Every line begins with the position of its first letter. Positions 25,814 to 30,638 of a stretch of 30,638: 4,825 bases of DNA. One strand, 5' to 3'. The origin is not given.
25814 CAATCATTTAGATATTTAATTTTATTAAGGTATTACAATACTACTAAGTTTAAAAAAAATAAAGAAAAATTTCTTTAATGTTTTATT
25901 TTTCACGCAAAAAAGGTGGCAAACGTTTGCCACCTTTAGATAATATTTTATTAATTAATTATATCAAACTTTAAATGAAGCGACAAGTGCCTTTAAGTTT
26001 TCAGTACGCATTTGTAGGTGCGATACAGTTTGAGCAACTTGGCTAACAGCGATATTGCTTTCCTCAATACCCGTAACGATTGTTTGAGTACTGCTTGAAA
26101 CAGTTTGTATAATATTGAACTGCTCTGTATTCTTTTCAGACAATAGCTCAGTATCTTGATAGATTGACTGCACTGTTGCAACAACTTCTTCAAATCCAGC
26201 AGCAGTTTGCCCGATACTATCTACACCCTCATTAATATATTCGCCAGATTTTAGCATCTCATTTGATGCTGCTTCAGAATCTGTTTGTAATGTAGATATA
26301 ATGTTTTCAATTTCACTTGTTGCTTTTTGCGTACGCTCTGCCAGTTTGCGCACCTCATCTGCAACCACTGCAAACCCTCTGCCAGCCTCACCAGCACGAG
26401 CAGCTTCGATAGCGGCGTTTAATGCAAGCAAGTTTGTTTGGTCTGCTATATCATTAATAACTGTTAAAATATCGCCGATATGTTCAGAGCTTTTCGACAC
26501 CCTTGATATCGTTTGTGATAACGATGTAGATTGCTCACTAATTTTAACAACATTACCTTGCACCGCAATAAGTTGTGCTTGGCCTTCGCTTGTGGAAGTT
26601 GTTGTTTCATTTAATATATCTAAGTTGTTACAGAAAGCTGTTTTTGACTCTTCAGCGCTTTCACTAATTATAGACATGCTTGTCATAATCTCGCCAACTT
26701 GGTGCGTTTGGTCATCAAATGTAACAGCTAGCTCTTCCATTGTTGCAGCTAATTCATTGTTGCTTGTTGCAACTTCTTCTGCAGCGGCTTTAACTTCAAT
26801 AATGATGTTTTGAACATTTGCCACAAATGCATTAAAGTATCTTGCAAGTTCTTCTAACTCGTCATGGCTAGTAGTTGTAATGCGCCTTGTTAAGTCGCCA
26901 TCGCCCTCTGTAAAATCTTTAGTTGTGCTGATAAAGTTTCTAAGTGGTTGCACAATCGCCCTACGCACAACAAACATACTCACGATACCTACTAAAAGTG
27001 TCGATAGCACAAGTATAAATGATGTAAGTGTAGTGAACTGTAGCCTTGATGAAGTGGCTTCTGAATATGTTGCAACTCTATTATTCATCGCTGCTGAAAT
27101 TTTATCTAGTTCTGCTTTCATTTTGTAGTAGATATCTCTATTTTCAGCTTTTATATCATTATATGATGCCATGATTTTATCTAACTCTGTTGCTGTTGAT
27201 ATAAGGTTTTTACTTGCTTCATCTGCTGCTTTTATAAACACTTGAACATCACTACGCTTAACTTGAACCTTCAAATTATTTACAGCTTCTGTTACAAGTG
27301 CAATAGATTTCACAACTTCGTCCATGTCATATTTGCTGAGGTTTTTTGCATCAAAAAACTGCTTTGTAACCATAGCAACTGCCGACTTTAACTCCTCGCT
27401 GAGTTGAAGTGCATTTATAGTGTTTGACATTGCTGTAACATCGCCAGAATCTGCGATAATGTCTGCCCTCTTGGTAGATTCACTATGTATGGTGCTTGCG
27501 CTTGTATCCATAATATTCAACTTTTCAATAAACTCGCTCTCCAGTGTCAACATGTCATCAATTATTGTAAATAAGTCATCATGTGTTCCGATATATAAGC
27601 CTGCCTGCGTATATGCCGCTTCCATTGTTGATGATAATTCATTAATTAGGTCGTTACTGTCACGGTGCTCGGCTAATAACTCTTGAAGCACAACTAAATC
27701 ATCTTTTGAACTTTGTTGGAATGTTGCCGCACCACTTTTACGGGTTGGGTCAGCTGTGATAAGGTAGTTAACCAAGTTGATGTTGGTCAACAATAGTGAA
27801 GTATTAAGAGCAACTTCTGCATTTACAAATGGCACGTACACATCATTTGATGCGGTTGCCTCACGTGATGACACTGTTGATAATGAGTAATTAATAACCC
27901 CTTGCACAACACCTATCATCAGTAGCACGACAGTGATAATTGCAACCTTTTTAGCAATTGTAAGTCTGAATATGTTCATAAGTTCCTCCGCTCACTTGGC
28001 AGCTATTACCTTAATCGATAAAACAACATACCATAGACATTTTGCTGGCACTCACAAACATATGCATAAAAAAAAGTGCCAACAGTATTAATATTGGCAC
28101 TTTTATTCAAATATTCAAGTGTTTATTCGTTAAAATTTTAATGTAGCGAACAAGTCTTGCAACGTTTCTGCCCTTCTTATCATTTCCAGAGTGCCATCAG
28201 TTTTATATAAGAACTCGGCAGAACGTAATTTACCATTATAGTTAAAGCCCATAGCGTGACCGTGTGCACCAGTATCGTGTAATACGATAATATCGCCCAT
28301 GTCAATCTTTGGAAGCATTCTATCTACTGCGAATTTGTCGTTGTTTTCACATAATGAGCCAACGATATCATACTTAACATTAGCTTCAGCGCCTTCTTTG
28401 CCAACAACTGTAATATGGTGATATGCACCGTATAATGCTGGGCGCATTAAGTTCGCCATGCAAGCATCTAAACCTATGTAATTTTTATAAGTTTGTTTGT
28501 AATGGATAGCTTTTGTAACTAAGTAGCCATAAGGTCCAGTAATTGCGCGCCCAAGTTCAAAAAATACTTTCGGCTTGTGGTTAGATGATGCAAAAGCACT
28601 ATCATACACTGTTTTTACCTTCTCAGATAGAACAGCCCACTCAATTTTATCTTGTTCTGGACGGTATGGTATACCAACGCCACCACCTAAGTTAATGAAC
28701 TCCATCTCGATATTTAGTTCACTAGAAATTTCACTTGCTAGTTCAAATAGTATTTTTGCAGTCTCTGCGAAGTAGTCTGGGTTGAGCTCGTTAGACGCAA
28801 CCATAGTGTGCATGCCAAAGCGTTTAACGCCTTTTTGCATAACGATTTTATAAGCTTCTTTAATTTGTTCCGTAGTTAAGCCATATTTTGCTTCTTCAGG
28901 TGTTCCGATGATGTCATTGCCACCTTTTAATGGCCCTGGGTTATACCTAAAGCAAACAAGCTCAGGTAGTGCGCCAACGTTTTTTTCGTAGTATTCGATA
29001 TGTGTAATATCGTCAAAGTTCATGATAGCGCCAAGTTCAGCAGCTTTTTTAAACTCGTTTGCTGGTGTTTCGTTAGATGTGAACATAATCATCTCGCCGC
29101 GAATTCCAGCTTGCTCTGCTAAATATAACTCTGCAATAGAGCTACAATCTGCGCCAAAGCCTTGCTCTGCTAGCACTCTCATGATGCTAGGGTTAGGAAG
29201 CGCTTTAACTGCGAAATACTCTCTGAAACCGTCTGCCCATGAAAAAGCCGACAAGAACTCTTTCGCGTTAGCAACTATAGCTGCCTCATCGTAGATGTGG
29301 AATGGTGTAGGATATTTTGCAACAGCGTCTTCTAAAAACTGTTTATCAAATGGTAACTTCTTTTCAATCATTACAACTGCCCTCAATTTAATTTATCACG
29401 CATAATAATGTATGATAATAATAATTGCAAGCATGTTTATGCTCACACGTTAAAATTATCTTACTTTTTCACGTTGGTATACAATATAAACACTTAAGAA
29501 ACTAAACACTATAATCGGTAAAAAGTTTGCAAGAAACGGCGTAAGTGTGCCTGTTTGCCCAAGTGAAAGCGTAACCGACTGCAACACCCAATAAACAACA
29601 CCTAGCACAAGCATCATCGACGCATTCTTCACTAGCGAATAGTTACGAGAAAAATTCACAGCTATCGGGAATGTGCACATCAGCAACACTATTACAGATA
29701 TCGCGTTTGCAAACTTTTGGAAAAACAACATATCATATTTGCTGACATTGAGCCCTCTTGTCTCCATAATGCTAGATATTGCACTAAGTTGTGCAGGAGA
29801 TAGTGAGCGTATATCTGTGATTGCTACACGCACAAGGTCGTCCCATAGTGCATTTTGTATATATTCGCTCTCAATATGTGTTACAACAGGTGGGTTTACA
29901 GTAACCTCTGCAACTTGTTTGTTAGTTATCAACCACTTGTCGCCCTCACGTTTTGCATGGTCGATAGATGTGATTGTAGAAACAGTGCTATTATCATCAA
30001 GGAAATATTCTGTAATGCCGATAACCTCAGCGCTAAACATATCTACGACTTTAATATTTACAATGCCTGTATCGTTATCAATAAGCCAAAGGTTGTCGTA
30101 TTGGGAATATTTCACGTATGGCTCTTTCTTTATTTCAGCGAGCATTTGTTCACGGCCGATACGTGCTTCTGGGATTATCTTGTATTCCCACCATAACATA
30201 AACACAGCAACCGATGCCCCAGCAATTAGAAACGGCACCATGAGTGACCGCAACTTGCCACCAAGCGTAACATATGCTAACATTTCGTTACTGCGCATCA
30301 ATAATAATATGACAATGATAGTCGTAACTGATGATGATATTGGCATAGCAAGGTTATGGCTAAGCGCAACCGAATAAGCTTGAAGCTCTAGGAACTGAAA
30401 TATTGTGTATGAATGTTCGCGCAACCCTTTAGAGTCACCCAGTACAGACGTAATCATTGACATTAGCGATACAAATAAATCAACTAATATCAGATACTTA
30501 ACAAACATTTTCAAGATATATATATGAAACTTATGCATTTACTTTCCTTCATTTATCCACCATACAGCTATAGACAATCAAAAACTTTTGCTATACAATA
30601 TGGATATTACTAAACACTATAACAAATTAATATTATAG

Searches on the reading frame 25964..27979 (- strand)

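Call 29: search_protein_families(library=pfam, proteins=[window:25964-27979:-], max_evalue=0.00001)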
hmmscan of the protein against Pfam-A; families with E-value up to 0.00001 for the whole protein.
window:25964-27979:- (671 aa): 2 families
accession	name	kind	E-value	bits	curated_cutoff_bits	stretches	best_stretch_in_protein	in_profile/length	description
PF00015.26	MCPsignal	-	2.6e-40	138.5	34.6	1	486-634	20-168/172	Methyl-accepting chemotaxis protein (MCP) signalling domain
PF00672.30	HAMP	-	3.3e-12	47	25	1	338-390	2-52/53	HAMP domain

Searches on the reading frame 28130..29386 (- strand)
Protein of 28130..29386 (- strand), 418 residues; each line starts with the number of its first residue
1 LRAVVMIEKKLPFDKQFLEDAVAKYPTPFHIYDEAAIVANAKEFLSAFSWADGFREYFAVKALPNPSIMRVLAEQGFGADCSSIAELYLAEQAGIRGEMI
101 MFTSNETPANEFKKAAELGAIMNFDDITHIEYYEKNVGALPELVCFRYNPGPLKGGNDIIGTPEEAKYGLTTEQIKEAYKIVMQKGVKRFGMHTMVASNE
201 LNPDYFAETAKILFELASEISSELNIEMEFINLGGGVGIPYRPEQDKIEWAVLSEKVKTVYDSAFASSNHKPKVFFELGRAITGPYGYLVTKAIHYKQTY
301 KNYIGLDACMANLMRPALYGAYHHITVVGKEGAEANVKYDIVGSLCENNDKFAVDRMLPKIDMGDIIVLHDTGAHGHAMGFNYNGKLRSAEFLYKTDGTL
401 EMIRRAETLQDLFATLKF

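Call 29: search_protein_families(library=pfam, proteins=[window:28130-29386:-], max_evalue=0.00001)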
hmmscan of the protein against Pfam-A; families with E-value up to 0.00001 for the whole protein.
window:28130-29386:- (418 aa): 2 families
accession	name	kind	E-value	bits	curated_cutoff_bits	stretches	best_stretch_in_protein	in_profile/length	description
PF02784.22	Orn_Arg_deC_N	-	1.8e-31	109.8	23.4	1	36-283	3-246/247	Pyridoxal-dependent decarboxylase, pyridoxal binding domain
PF00278.28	Orn_DAP_Arg_deC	-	5.8e-20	71.8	23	1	259-373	5-95/95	Pyridoxal-dependent decarboxylase, C-terminal sheet domain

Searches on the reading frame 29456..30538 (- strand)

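Call 29: search_protein_families(library=pfam, proteins=[window:29456-30538:-], max_evalue=0.00001)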
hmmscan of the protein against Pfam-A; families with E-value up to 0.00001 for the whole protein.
window:29456-30538:- (360 aa): 1 family
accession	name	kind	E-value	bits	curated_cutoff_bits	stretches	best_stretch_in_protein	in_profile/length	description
PF03739.19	LptF_LptG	-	3.7e-43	148.3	27.9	1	7-354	2-352/353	Lipopolysaccharide export system permease LptF/LptG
